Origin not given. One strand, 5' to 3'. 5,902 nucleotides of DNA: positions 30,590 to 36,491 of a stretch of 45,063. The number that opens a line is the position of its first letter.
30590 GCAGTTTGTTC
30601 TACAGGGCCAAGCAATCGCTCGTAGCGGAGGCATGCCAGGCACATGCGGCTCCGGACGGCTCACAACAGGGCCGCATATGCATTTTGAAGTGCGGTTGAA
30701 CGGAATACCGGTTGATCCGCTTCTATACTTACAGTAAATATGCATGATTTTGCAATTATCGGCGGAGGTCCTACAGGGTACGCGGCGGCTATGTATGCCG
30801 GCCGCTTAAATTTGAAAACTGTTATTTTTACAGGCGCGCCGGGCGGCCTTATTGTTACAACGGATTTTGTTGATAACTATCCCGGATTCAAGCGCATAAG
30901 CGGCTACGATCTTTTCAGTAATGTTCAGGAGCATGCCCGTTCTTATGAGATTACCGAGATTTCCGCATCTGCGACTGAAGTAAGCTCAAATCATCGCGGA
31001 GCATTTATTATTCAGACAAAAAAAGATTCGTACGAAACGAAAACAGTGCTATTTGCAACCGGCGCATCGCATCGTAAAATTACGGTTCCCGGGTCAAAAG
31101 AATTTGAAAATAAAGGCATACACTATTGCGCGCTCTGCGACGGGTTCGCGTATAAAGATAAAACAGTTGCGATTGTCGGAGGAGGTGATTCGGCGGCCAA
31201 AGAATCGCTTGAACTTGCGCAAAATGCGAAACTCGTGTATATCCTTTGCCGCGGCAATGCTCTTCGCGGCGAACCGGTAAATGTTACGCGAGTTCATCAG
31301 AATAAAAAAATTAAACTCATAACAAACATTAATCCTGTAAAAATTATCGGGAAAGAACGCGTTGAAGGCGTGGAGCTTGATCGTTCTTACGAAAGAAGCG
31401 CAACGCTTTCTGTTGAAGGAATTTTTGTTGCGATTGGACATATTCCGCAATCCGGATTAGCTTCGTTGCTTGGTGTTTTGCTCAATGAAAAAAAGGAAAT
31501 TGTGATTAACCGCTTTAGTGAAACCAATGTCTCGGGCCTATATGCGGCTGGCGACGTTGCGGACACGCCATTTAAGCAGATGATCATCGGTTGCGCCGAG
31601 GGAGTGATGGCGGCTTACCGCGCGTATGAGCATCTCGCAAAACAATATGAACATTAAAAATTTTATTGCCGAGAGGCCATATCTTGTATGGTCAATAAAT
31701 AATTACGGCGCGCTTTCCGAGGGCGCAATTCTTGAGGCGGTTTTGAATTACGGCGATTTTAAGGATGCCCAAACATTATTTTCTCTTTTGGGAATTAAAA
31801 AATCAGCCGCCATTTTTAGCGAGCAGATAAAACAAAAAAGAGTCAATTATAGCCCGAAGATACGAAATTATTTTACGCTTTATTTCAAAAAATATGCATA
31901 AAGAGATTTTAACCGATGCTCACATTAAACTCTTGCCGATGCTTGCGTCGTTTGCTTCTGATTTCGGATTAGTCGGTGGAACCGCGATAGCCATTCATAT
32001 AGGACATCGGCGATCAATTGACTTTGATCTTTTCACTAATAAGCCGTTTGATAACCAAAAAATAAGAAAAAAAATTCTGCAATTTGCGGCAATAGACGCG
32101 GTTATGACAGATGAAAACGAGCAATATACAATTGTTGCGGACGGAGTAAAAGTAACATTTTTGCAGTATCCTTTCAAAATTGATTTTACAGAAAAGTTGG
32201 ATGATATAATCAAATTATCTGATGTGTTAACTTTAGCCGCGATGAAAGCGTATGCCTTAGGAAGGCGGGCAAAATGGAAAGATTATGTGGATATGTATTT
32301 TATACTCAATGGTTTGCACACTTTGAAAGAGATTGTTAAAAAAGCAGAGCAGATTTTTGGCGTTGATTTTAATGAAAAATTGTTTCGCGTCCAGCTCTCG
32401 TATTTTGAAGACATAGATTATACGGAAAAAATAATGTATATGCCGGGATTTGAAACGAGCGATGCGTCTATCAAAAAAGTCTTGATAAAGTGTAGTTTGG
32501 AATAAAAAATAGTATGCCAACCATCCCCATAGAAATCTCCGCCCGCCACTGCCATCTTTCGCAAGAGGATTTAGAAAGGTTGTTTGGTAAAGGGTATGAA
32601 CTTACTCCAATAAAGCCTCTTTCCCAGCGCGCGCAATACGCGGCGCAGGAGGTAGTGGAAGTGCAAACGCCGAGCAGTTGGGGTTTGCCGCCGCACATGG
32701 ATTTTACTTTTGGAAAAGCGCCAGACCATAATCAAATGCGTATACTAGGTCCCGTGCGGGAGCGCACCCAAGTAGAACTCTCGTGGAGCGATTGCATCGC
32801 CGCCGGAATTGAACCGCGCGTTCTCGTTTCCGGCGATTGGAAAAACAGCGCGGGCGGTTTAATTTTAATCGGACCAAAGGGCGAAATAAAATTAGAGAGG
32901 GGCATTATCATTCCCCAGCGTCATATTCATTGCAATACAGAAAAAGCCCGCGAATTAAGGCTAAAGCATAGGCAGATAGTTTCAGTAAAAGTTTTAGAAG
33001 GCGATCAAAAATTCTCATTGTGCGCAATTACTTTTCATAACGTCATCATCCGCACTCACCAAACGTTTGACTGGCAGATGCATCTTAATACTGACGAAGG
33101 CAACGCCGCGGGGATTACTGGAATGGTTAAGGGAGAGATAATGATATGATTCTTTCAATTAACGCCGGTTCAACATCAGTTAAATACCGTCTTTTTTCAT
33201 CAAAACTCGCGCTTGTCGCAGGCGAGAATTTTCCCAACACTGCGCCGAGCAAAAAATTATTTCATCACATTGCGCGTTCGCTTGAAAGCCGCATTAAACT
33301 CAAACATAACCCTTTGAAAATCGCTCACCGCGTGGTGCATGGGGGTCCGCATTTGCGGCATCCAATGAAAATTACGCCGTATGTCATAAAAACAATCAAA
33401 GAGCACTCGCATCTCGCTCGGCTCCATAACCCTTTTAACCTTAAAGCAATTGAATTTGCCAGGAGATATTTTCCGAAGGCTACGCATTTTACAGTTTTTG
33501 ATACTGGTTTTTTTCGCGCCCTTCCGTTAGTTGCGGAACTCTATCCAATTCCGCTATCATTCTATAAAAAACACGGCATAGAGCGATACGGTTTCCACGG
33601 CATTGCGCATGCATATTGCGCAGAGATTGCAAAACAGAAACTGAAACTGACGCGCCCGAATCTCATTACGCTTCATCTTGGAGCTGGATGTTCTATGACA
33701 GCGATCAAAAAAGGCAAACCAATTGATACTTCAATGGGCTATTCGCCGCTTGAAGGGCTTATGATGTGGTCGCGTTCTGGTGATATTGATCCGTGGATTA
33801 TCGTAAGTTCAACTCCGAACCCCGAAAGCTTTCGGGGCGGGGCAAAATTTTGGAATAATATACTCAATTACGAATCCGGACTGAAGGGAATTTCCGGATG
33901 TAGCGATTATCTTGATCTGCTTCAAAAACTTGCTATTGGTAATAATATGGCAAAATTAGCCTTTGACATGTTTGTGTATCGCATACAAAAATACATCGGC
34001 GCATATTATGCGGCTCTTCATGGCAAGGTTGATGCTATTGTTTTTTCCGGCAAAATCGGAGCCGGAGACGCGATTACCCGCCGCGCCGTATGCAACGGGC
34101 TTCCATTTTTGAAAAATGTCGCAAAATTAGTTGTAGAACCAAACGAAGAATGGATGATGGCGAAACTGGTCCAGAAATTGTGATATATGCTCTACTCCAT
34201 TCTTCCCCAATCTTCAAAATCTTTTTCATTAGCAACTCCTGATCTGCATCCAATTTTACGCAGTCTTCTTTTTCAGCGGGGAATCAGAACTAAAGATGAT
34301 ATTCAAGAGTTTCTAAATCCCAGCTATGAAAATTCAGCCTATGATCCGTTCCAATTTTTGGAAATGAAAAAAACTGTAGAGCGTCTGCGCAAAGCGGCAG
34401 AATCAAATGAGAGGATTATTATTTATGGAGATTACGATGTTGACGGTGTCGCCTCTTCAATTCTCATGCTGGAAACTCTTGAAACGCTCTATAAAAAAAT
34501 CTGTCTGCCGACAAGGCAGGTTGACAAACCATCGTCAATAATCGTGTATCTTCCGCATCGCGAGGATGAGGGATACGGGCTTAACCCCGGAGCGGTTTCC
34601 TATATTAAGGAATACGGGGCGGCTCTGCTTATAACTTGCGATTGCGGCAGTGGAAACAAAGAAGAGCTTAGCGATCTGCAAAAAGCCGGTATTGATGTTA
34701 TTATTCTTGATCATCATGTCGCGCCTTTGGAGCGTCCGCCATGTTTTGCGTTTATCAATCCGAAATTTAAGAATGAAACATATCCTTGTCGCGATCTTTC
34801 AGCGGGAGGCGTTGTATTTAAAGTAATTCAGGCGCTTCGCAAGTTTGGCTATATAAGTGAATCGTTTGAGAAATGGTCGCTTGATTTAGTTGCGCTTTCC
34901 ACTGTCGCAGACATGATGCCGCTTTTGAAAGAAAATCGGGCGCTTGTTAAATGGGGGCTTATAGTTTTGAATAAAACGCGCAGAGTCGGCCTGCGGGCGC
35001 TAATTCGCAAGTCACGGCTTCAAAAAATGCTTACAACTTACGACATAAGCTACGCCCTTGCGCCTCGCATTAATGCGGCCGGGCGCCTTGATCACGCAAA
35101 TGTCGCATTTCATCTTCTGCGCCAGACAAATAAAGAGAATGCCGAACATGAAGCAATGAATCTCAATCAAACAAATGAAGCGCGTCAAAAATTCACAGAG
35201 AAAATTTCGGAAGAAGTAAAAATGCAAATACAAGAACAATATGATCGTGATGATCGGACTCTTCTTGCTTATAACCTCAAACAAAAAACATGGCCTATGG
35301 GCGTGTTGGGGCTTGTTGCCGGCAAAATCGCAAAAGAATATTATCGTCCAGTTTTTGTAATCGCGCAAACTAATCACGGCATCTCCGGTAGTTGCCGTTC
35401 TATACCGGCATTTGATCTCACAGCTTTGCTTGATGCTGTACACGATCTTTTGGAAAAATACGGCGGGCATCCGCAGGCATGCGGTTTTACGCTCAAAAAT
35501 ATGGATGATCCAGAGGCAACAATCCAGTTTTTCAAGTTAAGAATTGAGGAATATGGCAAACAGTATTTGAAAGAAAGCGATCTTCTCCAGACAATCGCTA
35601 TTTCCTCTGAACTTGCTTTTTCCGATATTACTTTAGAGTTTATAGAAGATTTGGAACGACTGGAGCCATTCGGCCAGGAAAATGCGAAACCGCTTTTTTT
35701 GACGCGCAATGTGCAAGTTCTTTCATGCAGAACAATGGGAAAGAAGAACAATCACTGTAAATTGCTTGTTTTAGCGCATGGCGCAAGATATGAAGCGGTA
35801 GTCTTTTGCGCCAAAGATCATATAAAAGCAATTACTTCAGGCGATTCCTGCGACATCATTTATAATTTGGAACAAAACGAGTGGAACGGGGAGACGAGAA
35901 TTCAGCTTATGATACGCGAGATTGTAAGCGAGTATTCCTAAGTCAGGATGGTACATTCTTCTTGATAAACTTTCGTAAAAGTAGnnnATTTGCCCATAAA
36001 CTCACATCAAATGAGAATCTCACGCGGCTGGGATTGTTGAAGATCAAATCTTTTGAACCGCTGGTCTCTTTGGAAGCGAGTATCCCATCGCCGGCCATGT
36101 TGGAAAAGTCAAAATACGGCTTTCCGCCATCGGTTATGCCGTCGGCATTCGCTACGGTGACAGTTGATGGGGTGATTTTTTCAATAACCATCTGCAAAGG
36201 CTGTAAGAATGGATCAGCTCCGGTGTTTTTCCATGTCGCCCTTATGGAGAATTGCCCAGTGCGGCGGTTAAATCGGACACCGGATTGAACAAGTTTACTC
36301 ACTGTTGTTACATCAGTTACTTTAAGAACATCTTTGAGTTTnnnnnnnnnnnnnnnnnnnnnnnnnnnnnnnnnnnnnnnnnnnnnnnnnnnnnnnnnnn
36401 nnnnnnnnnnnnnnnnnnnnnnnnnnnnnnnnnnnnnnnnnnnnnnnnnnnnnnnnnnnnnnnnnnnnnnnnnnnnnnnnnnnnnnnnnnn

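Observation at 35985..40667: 1560-aa secreted beta-propeller/lipase fusion protein: candidate host-membrane or lipid-scavenging factor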

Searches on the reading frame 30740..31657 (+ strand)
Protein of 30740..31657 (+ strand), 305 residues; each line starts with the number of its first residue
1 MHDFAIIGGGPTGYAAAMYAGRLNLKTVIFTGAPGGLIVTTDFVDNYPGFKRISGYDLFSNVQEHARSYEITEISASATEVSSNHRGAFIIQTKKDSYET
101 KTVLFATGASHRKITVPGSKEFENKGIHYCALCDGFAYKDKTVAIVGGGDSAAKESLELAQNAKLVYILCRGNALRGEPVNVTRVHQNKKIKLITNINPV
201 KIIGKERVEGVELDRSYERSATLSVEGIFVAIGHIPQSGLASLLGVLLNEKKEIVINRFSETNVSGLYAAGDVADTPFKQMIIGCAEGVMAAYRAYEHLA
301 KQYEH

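Call 10: search_protein_families(library=pfam, proteins=[window:30740-31657:+], max_evalue=0.001)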
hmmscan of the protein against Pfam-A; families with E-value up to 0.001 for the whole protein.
window:30740-31657:+ (305 aa): 6 families
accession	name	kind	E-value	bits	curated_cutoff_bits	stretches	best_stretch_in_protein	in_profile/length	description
PF07992.20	Pyr_redox_2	-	1e-40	140.5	26.1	1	3-293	2-285/291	Pyridine nucleotide-disulphide oxidoreductase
PF13738.12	Pyr_redox_3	-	9.3e-21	74.8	30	1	61-271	86-305/305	Pyridine nucleotide-disulphide oxidoreductase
PF00070.33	Pyr_redox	-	5.2e-07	30.5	22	1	143-213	2-79/82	Pyridine nucleotide-disulphide oxidoreductase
PF00890.30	FAD_binding_2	-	0.00014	21.6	20.4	0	3-34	1-32/414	FAD binding domain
PF01134.28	GIDA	-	0.00032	20.3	22.1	0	4-32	2-30/391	Glucose inhibited division protein A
PF12831.13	FAD_oxidored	-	0.00064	19.6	27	0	3-36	1-36/416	FAD dependent oxidoreductase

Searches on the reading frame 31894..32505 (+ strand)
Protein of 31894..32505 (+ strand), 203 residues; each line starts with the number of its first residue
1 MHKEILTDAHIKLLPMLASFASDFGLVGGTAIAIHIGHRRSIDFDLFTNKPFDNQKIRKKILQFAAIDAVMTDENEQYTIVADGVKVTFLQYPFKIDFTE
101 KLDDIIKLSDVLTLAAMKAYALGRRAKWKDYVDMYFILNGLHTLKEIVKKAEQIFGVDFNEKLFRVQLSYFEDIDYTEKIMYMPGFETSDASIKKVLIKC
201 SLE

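Call 10: search_protein_families(library=pfam, proteins=[window:31894-32505:+], max_evalue=0.001)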
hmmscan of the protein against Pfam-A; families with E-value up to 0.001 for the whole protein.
window:31894-32505:+ (203 aa): 1 family
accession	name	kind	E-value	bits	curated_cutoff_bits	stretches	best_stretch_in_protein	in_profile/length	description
PF08843.17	AbiEii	-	6.7e-11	43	22.5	1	18-167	9-199/238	Nucleotidyl transferase AbiEii toxin, Type IV TA system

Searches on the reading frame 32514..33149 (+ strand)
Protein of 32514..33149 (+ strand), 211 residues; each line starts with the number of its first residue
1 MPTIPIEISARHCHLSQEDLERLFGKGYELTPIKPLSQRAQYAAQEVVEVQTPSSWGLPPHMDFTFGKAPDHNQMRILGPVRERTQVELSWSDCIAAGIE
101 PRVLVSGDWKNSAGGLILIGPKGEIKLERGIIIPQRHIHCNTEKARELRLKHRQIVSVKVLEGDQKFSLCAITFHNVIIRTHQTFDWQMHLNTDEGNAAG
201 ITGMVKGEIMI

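Call 10: search_protein_families(library=pfam, proteins=[window:32514-33149:+], max_evalue=0.001)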
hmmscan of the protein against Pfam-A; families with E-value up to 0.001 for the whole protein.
window:32514-33149:+ (211 aa): 1 family
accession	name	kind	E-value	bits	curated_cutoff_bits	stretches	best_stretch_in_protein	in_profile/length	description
PF06130.18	PTAC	-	4.6e-57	193.1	25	2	71-201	52-175/176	Phosphate propanoyltransferase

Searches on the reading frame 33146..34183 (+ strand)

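Call 10: search_protein_families(library=pfam, proteins=[window:33146-34183:+], max_evalue=0.001)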
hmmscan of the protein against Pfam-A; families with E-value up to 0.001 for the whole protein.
window:33146-34183:+ (345 aa): 1 family
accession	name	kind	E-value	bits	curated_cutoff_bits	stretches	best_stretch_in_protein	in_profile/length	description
PF00871.23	Acetate_kinase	-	1.3e-83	281.3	22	1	40-322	65-350/392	Acetokinase family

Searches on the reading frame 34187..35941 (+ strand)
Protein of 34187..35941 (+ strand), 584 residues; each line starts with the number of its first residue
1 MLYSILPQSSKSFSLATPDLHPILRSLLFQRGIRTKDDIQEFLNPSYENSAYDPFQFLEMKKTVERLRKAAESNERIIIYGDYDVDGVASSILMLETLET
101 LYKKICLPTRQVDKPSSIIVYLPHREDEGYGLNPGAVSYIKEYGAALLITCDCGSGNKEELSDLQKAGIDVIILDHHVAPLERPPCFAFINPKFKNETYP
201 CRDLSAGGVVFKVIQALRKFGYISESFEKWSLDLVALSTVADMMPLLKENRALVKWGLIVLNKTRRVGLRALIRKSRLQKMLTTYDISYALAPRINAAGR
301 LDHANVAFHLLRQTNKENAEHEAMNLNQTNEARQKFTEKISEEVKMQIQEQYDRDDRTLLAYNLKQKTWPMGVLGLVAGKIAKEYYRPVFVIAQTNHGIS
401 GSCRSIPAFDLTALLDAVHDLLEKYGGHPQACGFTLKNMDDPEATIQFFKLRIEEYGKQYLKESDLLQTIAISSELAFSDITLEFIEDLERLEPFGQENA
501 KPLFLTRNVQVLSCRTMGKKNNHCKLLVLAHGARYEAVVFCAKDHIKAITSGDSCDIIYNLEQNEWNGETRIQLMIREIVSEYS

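Call 10: search_protein_families(library=pfam, proteins=[window:34187-35941:+], max_evalue=0.001)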
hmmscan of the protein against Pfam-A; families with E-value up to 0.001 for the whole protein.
window:34187-35941:+ (584 aa): 3 families
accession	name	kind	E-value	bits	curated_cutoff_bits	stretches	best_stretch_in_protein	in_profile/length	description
PF17768.7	RecJ_OB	-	1.2e-33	115.8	27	1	474-577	3-106/107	RecJ OB domain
PF01368.27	DHH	-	3.8e-21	76.1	28.1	1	76-238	1-124/125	DHH family, N-terminal domain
PF02272.25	DHHA1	-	8.9e-13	49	25.9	1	364-453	9-100/102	DHHA1 domain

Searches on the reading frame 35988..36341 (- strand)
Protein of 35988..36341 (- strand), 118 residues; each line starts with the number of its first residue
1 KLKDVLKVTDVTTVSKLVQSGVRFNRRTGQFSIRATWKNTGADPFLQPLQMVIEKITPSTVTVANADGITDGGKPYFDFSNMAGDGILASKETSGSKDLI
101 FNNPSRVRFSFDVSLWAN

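Call 64: find_homologous_proteins(query=window:35988-36341:-, max_evalue=0.01)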
Query seq(118 aa) (118 aa): 1 proteins with E <= 0.01 among 5 candidates.
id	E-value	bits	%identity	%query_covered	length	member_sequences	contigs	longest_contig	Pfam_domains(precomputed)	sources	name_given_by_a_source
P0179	5.5e-17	80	49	80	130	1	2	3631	-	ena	-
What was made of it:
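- Tried and rejected: Whether this tail is an anchor remains open (call 64).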

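Call 65: search_solved_structures(query=window:35988-36335:-, max_evalue=10)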
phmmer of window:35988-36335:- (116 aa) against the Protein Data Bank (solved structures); distinct sequences matched with E-value up to 10: 1.
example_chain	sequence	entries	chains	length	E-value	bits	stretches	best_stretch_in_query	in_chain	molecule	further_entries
28yj_A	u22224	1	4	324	0.92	13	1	24-77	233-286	Uromodulin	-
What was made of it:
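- On Wall-anchored or S-layer surface proteins (LPXTG/sortase, SLH, C-terminal TM): The C-terminal 110 aa remain unassigned (calls 64, 65).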

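Call 83: search_protein_families(library=phrogs, proteins=[window:35988-36335:-], max_evalue=0.1)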
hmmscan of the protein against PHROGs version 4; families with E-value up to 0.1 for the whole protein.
window:35988-36335:- (116 aa): 0 families
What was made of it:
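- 35988..36317 (-): Unassigned C-terminal domain, aa 1451-1560. There is no PDB or PHROG hit (calls 65, 83).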
